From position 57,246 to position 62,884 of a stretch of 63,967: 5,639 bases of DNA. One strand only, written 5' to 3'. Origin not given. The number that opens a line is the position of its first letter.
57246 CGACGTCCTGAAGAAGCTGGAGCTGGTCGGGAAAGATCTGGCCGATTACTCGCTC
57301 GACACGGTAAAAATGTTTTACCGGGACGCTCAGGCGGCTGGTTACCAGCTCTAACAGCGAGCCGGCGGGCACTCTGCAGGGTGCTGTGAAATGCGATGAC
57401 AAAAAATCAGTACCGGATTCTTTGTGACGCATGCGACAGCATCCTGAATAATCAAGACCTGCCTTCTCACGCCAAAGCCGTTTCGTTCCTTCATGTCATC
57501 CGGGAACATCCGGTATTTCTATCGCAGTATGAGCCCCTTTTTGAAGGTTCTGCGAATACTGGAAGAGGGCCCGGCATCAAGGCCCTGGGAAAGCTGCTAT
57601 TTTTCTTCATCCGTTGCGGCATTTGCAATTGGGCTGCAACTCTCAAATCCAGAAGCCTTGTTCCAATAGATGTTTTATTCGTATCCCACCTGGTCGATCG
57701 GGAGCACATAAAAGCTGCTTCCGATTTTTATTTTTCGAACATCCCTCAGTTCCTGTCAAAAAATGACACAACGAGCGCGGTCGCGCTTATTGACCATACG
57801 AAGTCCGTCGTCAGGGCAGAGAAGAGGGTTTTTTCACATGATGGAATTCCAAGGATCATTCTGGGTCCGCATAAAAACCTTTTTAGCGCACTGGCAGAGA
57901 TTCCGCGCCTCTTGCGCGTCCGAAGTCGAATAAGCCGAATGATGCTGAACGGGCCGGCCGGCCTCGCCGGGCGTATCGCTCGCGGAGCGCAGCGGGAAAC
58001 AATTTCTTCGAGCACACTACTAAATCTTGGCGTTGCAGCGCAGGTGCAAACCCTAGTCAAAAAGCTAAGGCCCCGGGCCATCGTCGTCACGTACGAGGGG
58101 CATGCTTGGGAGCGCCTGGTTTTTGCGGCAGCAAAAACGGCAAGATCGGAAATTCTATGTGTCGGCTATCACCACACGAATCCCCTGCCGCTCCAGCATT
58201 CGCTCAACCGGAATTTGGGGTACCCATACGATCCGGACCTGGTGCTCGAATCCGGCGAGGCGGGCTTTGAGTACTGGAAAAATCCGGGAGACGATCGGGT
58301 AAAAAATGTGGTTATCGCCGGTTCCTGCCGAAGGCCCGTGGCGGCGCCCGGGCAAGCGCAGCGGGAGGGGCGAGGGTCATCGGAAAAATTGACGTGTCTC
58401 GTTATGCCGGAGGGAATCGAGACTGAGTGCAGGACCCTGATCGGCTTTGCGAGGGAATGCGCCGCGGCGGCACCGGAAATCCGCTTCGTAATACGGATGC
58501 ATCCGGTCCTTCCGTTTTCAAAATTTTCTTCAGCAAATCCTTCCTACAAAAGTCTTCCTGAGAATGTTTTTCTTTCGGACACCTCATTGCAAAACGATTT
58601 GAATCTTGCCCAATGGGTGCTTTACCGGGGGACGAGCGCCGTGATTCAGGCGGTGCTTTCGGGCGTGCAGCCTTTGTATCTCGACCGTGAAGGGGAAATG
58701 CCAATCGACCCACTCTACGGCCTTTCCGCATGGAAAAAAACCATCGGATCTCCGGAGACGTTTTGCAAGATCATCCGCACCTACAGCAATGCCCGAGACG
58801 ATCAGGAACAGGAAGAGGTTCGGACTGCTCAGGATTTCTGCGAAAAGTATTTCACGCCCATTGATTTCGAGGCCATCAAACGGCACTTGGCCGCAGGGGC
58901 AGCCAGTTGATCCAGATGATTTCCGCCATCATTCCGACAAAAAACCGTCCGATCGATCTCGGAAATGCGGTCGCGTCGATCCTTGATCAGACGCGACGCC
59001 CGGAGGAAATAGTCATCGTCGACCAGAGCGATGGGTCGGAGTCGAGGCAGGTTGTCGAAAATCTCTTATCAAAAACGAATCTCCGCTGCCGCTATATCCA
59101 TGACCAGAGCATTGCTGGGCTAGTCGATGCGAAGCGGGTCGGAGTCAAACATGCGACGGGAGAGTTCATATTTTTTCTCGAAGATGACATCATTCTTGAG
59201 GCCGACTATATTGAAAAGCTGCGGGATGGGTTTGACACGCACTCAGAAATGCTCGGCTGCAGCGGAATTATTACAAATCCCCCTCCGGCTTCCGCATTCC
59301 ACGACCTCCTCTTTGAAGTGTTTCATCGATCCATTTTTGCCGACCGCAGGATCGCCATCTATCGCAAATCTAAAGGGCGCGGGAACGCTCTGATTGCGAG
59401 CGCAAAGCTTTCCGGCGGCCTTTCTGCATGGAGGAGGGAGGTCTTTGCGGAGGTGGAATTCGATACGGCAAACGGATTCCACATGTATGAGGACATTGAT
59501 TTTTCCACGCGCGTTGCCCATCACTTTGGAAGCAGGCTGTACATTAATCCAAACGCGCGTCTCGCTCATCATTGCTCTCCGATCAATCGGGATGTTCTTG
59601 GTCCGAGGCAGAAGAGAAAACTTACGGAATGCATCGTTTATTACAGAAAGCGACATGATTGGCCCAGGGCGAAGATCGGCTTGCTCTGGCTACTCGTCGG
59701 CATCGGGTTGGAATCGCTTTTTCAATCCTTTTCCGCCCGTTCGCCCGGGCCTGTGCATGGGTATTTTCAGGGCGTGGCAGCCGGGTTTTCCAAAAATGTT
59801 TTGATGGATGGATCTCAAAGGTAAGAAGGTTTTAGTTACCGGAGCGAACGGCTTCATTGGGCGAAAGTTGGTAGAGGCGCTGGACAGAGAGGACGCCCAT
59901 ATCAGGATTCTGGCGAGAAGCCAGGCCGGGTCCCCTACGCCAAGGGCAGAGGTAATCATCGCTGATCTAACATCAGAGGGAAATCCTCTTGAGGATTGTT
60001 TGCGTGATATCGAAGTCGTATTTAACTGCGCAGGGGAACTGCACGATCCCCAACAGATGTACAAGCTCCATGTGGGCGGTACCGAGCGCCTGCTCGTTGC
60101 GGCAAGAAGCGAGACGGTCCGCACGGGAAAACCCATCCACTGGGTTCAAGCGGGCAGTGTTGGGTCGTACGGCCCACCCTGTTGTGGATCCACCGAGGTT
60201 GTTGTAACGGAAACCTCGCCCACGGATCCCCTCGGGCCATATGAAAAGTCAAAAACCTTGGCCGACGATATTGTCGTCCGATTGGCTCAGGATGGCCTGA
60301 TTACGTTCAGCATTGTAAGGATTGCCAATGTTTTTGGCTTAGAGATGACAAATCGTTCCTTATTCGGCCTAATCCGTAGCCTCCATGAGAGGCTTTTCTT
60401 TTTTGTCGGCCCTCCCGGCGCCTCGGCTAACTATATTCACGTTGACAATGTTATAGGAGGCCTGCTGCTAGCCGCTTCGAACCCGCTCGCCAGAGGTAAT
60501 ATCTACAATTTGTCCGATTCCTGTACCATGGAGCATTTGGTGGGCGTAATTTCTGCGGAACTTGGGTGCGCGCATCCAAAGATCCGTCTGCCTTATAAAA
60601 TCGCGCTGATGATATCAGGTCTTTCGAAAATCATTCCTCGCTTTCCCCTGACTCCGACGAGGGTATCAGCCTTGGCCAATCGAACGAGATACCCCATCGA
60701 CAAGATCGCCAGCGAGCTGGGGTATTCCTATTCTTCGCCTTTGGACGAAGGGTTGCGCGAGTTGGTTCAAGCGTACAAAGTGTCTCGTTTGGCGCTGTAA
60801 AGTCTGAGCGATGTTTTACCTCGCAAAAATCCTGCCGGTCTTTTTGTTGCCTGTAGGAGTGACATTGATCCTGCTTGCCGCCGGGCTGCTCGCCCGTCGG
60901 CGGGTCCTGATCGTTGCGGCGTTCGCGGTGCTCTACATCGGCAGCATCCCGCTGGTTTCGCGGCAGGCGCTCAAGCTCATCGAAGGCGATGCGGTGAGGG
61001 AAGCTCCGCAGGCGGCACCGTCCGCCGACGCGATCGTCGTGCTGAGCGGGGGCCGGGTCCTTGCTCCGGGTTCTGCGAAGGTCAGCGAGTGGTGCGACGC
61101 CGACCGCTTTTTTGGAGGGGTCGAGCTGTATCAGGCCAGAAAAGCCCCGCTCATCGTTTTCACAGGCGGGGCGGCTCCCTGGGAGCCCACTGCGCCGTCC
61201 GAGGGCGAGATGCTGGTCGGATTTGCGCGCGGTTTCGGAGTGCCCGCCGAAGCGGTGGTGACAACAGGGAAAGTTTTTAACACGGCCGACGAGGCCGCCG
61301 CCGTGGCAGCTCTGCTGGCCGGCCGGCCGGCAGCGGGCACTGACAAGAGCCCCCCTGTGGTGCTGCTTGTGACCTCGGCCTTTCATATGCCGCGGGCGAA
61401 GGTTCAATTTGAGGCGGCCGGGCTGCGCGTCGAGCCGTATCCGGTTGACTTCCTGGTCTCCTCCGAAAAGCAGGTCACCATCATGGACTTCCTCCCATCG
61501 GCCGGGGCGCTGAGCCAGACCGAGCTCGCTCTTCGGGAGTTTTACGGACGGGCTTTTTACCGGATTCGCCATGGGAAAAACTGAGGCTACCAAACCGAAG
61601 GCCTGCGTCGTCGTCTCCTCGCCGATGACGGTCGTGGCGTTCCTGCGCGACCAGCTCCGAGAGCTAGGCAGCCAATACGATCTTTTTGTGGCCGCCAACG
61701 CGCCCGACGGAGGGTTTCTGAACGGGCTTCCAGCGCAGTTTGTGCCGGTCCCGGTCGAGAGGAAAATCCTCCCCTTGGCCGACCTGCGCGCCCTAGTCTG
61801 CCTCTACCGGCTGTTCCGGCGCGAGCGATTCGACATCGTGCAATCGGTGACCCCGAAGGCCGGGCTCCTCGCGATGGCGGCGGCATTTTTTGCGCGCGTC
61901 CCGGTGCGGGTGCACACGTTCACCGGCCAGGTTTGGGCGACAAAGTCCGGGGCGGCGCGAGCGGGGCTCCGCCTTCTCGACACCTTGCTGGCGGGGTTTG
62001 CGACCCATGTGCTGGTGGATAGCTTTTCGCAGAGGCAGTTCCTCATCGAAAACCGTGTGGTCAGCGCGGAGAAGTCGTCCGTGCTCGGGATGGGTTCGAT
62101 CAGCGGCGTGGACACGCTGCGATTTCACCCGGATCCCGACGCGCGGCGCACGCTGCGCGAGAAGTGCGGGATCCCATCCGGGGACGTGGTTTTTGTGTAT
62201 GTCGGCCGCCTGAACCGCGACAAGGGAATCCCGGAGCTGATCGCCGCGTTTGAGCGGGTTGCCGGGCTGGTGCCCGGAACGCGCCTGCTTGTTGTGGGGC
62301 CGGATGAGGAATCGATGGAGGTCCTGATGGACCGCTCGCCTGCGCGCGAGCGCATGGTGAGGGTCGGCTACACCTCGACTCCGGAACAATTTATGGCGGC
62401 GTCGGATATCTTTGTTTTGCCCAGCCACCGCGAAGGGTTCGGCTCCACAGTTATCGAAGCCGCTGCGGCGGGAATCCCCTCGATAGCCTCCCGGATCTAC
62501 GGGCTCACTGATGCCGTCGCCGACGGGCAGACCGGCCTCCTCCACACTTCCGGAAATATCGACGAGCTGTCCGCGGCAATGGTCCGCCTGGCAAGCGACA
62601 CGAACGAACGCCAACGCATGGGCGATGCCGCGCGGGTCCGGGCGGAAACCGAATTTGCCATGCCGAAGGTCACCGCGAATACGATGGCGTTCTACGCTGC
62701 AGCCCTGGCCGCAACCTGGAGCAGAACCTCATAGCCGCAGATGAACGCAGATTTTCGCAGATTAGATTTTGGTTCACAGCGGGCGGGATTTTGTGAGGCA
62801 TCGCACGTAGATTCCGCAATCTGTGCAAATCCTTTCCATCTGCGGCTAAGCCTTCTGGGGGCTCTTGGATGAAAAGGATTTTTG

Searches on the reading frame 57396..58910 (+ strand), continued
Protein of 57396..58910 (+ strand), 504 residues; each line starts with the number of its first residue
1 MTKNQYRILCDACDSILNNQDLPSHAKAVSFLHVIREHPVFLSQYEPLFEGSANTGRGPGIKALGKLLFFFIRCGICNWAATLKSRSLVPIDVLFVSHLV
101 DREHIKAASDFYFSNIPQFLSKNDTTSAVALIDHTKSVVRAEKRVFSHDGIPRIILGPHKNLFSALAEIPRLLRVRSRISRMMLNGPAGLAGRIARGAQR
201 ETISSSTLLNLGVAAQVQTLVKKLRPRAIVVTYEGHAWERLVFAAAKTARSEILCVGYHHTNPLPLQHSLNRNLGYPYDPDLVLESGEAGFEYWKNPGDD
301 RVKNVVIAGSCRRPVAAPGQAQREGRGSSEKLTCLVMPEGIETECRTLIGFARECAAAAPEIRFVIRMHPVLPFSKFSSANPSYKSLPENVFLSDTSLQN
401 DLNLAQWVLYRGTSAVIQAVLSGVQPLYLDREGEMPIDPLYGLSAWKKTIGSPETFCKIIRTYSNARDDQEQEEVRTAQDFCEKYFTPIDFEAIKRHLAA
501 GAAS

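Call 64: search_protein_families(library=ncbifam, proteins=[L072:9034-9798:+, L125:3390-4145:+, L150:4868-5623:+, L072:4382-5260:+, L125:2090-2965:+, L072:3713-4267:+, L072:6650-7426:+, L125:1402-2094:+, L125:518-1303:+], max_evalue=0.001)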
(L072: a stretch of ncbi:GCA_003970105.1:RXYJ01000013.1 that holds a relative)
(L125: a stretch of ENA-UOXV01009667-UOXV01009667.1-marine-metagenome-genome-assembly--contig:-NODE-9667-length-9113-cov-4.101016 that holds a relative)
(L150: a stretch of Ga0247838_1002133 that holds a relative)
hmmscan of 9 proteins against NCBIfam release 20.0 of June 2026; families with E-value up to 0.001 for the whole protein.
L072:9034-9798:+ (254 aa): 9 families
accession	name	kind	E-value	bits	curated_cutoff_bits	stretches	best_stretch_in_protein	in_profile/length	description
NF009905.0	PRK13368.1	subfamily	5.7e-59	199.4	255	1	1-241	1-240/243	3-deoxy-manno-octulosonate cytidylyltransferase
NF003952.0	PRK05450.1-5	subfamily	4.7e-55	186.4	193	1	1-242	1-248/250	3-deoxy-manno-octulosonate cytidylyltransferase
NF003950.0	PRK05450.1-3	subfamily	5.6e-45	153.6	234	1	1-242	1-245/248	3-deoxy-manno-octulosonate cytidylyltransferase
TIGR00466.1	kdsB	equivalog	1e-34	120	155.2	1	1-212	1-219/241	3-deoxy-manno-octulosonate cytidylyltransferase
NF003948.0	PRK05450.1-1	equivalog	1.4e-34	119.4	281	1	1-222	4-226/248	3-deoxy-manno-octulosonate cytidylyltransferase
TIGR03584.1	PseF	equivalog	6.5e-09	35.8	205.7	1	4-72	1-69/222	pseudaminic acid cytidylyltransferase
TIGR03310.1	matur_MocA_YgfJ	equivalog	7.5e-06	26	186.45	1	5-115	2-116/188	molybdenum cofactor cytidylyltransferase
NF010933.0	PRK14353.1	equivalog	0.00017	20.3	505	1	18-116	24-126/453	bifunctional UDP-N-acetylglucosamine diphosphorylase/glucosamine-1-phosphate N-acetyltransferase GlmU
NF010932.0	PRK14352.1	equivalog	0.00068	18.4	611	1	18-112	25-124/488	bifunctional UDP-N-acetylglucosamine diphosphorylase/glucosamine-1-phosphate N-acetyltransferase GlmU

L125:3390-4145:+ (252 aa): 15 families
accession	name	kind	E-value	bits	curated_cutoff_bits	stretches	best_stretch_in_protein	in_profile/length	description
NF009905.0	PRK13368.1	subfamily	4.3e-66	222.7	255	1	1-240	1-239/243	3-deoxy-manno-octulosonate cytidylyltransferase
NF003952.0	PRK05450.1-5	subfamily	1.7e-62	210.8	193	1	1-241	1-247/250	3-deoxy-manno-octulosonate cytidylyltransferase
NF003950.0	PRK05450.1-3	subfamily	1.3e-49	168.8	234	1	1-241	1-244/248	3-deoxy-manno-octulosonate cytidylyltransferase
NF003948.0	PRK05450.1-1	equivalog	3.4e-40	137.8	281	1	2-238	5-242/248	3-deoxy-manno-octulosonate cytidylyltransferase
TIGR00466.1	kdsB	equivalog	3.1e-38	131.6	155.2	1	2-225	2-231/241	3-deoxy-manno-octulosonate cytidylyltransferase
TIGR03584.1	PseF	equivalog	1.4e-09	37.9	205.7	1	5-74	2-71/222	pseudaminic acid cytidylyltransferase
TIGR03310.1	matur_MocA_YgfJ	equivalog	1.2e-07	31.9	186.45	1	5-115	2-116/188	molybdenum cofactor cytidylyltransferase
TIGR03552.1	F420_cofC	equivalog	5.2e-06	26.2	105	1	29-115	32-118/196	2-phospho-L-lactate guanylyltransferase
NF010933.0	PRK14353.1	equivalog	6.3e-06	25.1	505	1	4-121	12-131/453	bifunctional UDP-N-acetylglucosamine diphosphorylase/glucosamine-1-phosphate N-acetyltransferase GlmU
TIGR01173.1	glmU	equivalog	6.5e-05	22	366.85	1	9-116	12-119/452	bifunctional UDP-N-acetylglucosamine diphosphorylase/glucosamine-1-phosphate N-acetyltransferase GlmU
NF010939.0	PRK14359.1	equivalog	0.00022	20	592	1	3-112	8-116/430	bifunctional UDP-N-acetylglucosamine diphosphorylase/glucosamine-1-phosphate N-acetyltransferase GlmU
NF010932.0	PRK14352.1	equivalog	0.00024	19.9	611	1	7-122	16-134/488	bifunctional UDP-N-acetylglucosamine diphosphorylase/glucosamine-1-phosphate N-acetyltransferase GlmU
NF002741.0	PRK02726.1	equivalog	0.00033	20.3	179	1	2-119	7-123/200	molybdenum cofactor guanylyltransferase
NF010934.1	PRK14354.1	equivalog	0.00035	19.2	450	1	8-122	10-123/447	bifunctional UDP-N-acetylglucosamine diphosphorylase/glucosamine-1-phosphate N-acetyltransferase GlmU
NF010935.0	PRK14355.1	equivalog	0.00068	18.4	718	1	2-114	3-121/459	bifunctional UDP-N-acetylglucosamine diphosphorylase/glucosamine-1-phosphate N-acetyltransferase GlmU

L150:4868-5623:+ (251 aa): 11 families
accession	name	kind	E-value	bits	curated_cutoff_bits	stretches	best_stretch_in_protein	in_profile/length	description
NF009905.0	PRK13368.1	subfamily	2.5e-86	288.9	255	1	1-244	1-241/243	3-deoxy-manno-octulosonate cytidylyltransferase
NF003952.0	PRK05450.1-5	subfamily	2.8e-83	278.9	193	1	1-243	1-247/250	3-deoxy-manno-octulosonate cytidylyltransferase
NF003950.0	PRK05450.1-3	subfamily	6.7e-65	218.9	234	1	1-243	1-244/248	3-deoxy-manno-octulosonate cytidylyltransferase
NF003948.0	PRK05450.1-1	equivalog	4e-56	190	281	1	2-242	5-244/248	3-deoxy-manno-octulosonate cytidylyltransferase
TIGR00466.1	kdsB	equivalog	7.9e-52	176.1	155.2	1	2-234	2-240/241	3-deoxy-manno-octulosonate cytidylyltransferase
NF010933.0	PRK14353.1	equivalog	7.5e-08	31.4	505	1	4-123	12-133/453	bifunctional UDP-N-acetylglucosamine diphosphorylase/glucosamine-1-phosphate N-acetyltransferase GlmU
NF010932.0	PRK14352.1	equivalog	3.8e-06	25.8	611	1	6-135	15-146/488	bifunctional UDP-N-acetylglucosamine diphosphorylase/glucosamine-1-phosphate N-acetyltransferase GlmU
TIGR03310.1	matur_MocA_YgfJ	equivalog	0.00017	21.6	186.45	1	5-114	2-115/188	molybdenum cofactor cytidylyltransferase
TIGR01173.1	glmU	equivalog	0.00031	19.7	366.85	1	9-149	12-155/452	bifunctional UDP-N-acetylglucosamine diphosphorylase/glucosamine-1-phosphate N-acetyltransferase GlmU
NF010934.1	PRK14354.1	equivalog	0.00058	18.5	450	0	8-150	10-156/447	bifunctional UDP-N-acetylglucosamine diphosphorylase/glucosamine-1-phosphate N-acetyltransferase GlmU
TIGR03584.1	PseF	equivalog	0.00065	19.4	205.7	1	5-73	2-70/222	pseudaminic acid cytidylyltransferase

L072:4382-5260:+ (292 aa): 8 families
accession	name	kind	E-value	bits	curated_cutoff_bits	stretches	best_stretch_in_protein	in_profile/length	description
NF003543.0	PRK05198.1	equivalog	1.5e-99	332.4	242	1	13-276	7-270/273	3-deoxy-8-phosphooctulonate synthase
TIGR01362.1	KDO8P_synth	equivalog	1.7e-94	315.8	314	1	24-276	3-255/258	3-deoxy-8-phosphooctulonate synthase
NF009109.0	PRK12457.1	equivalog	1.3e-74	250.9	457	1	14-276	7-271/281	3-deoxy-8-phosphooctulonate synthase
NF006421.0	PRK08673.1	subfamily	1.9e-37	129.3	335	1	13-276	85-332/338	3-deoxy-7-phosphoheptulonate synthase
TIGR01361.1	DAHP_synth_Bsub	equivalog_domain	4.7e-33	114.6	267.75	1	12-271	15-258/260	3-deoxy-7-phosphoheptulonate synthase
NF009239.0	PRK12595.1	equivalog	2.1e-30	105.9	279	1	13-275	109-355/360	bifunctional 3-deoxy-7-phosphoheptulonate synthase/chorismate mutase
NF009933.0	PRK13396.1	subfamily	5.5e-26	91.4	486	1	15-273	93-337/352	3-deoxy-7-phosphoheptulonate synthase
NF041229.1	BagF_FevY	exception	1.2e-23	83.9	700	1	13-272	81-327/340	phospho-2-dehydro-3-deoxyheptonate aldolase BagF/FevY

L125:2090-2965:+ (292 aa): 8 families
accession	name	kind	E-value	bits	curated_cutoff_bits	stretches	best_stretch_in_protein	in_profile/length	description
NF003543.0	PRK05198.1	equivalog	1e-101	339.5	242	1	13-275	7-269/273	3-deoxy-8-phosphooctulonate synthase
TIGR01362.1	KDO8P_synth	equivalog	2.3e-96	321.9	314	1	24-273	3-252/258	3-deoxy-8-phosphooctulonate synthase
NF009109.0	PRK12457.1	equivalog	1.2e-78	264.2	457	1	14-276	7-271/281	3-deoxy-8-phosphooctulonate synthase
NF006421.0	PRK08673.1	subfamily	1.2e-37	129.9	335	1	13-276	85-332/338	3-deoxy-7-phosphoheptulonate synthase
TIGR01361.1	DAHP_synth_Bsub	equivalog_domain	1.8e-34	119.3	267.75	1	12-271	15-258/260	3-deoxy-7-phosphoheptulonate synthase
NF009239.0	PRK12595.1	equivalog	6.9e-30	104.2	279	1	13-272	109-352/360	bifunctional 3-deoxy-7-phosphoheptulonate synthase/chorismate mutase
NF009933.0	PRK13396.1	subfamily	4.2e-26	91.8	486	1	14-273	92-337/352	3-deoxy-7-phosphoheptulonate synthase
NF041229.1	BagF_FevY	exception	3.8e-24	85.5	700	1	15-266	83-318/340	phospho-2-dehydro-3-deoxyheptonate aldolase BagF/FevY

L072:3713-4267:+ (184 aa): 9 families
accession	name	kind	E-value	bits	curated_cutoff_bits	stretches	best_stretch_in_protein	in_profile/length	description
TIGR01670.1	KdsC-phosphatas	subfamily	9e-45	152.4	106.95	1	18-168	2-152/154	3-deoxy-D-manno-octulosonate 8-phosphate phosphatase, YrbI family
NF007019.0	PRK09484.1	equivalog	5.4e-41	140.3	208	1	16-173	24-181/187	3-deoxy-manno-octulosonate-8-phosphatase KdsC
NF058599.1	KDN-9-PPhBT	equivalog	2.9e-36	125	180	1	18-166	3-151/152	3-deoxy-D-glycero-D-galacto-nonulopyranosonate 9-phosphatase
TIGR02726.1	phenyl_P_delta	equivalog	1.4e-35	123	281.95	1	17-173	7-163/169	phenylphosphate carboxylase subunit delta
TIGR01662.1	HAD-SF-IIIA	subfamily_domain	9e-11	42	44.6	1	19-130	2-134/141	HAD-IIIA family hydrolase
NF002245.0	PRK01158.1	equivalog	1e-09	38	198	1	91-164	156-229/233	phosphoglycolate phosphatase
TIGR01487.1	Pglycolate_arch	equivalog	7.3e-08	32.5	122.75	1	93-157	148-212/215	phosphoglycolate phosphatase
TIGR00338.1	serB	equivalog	6.9e-05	22.5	144.15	0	88-145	148-204/219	phosphoserine phosphatase SerB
TIGR00099.1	Cof-subfamily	subfamily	0.00058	19.5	137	0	92-148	188-244/256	Cof-type HAD-IIB family hydrolase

L072:6650-7426:+ (258 aa): 4 families
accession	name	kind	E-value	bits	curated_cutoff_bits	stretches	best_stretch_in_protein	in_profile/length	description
TIGR02311.1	HpaI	equivalog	5.8e-41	140.6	368.8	1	8-251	3-245/249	4-hydroxy-2-oxoheptanedioate aldolase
NF007849.0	PRK10558.1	equivalog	1.3e-37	129.6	393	1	7-254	9-254/256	2-dehydro-3-deoxyglucarate aldolase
TIGR03239.1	GarL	equivalog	1.8e-37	129.3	406.75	1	8-254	3-247/249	2-dehydro-3-deoxyglucarate aldolase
NF007521.0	PRK10128.1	equivalog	2.4e-37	128.9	441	1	8-244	9-244/267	2-keto-3-deoxy-L-rhamnonate aldolase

L125:1402-2094:+ (231 aa): 0 families

L125:518-1303:+ (262 aa): 0 families

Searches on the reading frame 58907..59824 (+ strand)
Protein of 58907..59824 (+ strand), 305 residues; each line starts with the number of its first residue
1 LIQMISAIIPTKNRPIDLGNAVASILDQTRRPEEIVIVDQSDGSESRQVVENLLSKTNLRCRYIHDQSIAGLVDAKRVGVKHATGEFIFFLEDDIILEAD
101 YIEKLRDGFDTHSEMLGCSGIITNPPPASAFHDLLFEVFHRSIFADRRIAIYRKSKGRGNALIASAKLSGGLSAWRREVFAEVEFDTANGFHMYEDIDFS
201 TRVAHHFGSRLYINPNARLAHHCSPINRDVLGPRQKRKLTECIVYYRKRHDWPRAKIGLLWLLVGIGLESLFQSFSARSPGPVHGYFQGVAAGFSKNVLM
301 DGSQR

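Call 8: search_protein_families(library=pfam, proteins=[window:58907-59824:+], max_evalue=0.001)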
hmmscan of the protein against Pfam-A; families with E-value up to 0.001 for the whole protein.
window:58907-59824:+ (305 aa): 3 families
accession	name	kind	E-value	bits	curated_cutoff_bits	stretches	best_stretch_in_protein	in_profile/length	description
PF00535.33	Glycos_transf_2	-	1.8e-19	70.7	23.3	1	6-172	1-156/168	Glycosyl transferase family 2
PF13641.12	Glyco_tranf_2_3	-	6.8e-09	36.5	27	1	5-216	3-206/230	Glycosyltransferase like family 2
PF10111.15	Glyco_tranf_2_2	-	0.00023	21.2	27.3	0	33-105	30-102/276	Glycosyltransferase like family 2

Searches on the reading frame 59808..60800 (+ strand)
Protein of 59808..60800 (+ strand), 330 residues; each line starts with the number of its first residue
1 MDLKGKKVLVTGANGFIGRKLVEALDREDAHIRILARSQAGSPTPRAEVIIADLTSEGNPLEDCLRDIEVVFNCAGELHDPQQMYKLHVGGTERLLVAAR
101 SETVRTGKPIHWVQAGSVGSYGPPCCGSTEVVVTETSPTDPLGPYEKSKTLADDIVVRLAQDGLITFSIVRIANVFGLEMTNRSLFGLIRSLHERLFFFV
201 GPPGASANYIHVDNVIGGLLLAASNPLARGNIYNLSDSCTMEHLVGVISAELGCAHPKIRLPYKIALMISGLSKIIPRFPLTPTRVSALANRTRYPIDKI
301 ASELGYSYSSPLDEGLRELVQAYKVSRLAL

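Call 8: search_protein_families(library=pfam, proteins=[window:59808-60800:+], max_evalue=0.001)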
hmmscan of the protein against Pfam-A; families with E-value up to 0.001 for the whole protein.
window:59808-60800:+ (330 aa): 7 families
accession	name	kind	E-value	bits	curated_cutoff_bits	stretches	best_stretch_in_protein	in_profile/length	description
PF01370.27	Epimerase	-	4.8e-28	98.6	20.9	1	8-235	1-239/240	NAD dependent epimerase/dehydratase family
PF16363.11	GDP_Man_Dehyd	-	2.8e-13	50.5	27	1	9-254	1-268/332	GDP-mannose 4,6 dehydratase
PF01073.25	3Beta_HSD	-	9.9e-12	44.9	22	1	9-262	1-279/280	3-beta hydroxysteroid dehydrogenase/isomerase family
PF07993.18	NAD_binding_4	-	4.1e-09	36.4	20.1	1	61-191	82-218/258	Male sterility protein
PF13460.12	NAD_binding_10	-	8.1e-08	32.8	27.2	1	12-105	1-91/184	NAD(P)H-binding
PF04321.23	RmlD_sub_bind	-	1.7e-06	27.8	27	0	7-75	2-59/287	RmlD substrate binding domain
PF05368.20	NmrA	-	0.0003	20.9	27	1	6-75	3-77/298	NmrA-like family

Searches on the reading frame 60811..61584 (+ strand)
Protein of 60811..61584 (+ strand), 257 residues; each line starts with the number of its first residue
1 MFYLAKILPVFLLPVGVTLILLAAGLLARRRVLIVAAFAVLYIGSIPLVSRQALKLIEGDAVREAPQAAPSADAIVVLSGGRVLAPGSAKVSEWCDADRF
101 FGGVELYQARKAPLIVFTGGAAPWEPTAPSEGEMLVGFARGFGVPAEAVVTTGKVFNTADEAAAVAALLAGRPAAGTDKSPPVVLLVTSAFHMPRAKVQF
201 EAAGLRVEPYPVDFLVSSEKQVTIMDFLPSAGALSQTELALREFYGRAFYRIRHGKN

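Call 8: search_protein_families(library=pfam, proteins=[window:60811-61584:+], max_evalue=0.001)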
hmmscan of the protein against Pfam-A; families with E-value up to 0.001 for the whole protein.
window:60811-61584:+ (257 aa): 1 family
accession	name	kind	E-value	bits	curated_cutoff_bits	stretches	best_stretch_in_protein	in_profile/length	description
PF02698.23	DUF218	-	4.9e-26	91.7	27.6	1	73-246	1-133/133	DUF218 domain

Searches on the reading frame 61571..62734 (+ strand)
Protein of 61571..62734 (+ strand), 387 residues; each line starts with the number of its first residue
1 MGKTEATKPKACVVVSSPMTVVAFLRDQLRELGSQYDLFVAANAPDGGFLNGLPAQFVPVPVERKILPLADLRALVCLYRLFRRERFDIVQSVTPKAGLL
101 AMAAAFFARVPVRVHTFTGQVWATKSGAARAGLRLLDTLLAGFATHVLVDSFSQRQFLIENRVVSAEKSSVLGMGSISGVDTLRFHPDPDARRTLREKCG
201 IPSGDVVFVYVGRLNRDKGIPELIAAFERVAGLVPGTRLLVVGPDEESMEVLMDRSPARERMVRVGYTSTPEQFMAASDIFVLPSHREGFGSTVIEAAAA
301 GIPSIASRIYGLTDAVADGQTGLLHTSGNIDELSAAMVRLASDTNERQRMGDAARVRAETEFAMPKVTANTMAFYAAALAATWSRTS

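Call 8: search_protein_families(library=pfam, proteins=[window:61571-62734:+], max_evalue=0.001)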
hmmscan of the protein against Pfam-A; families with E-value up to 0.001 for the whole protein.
window:61571-62734:+ (387 aa): 6 families
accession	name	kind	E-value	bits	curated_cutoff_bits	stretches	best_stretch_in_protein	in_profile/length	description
PF00534.26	Glycos_transf_1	-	7.5e-36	123.7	26.4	1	192-355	2-170/172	Glycosyl transferases group 1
PF13692.12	Glyco_trans_1_4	-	4.4e-28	98.7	27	1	207-343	3-142/142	Glycosyl transferases group 1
PF13579.12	Glyco_trans_4_4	-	3.6e-15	57.1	29.7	1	22-173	7-156/158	Glycosyl transferase 4-like domain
PF13439.12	Glyco_transf_4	-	2.7e-11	44.2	28.5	1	21-172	7-162/170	Glycosyltransferase Family 4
PF20706.3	GT4-conflict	-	4.3e-11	42.8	26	1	181-353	173-350/385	Family 4 Glycosyltransferase in conflict systems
PF13524.12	Glyco_trans_1_2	-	1.4e-06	28.7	25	1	235-363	13-134/144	Glycosyl transferase-like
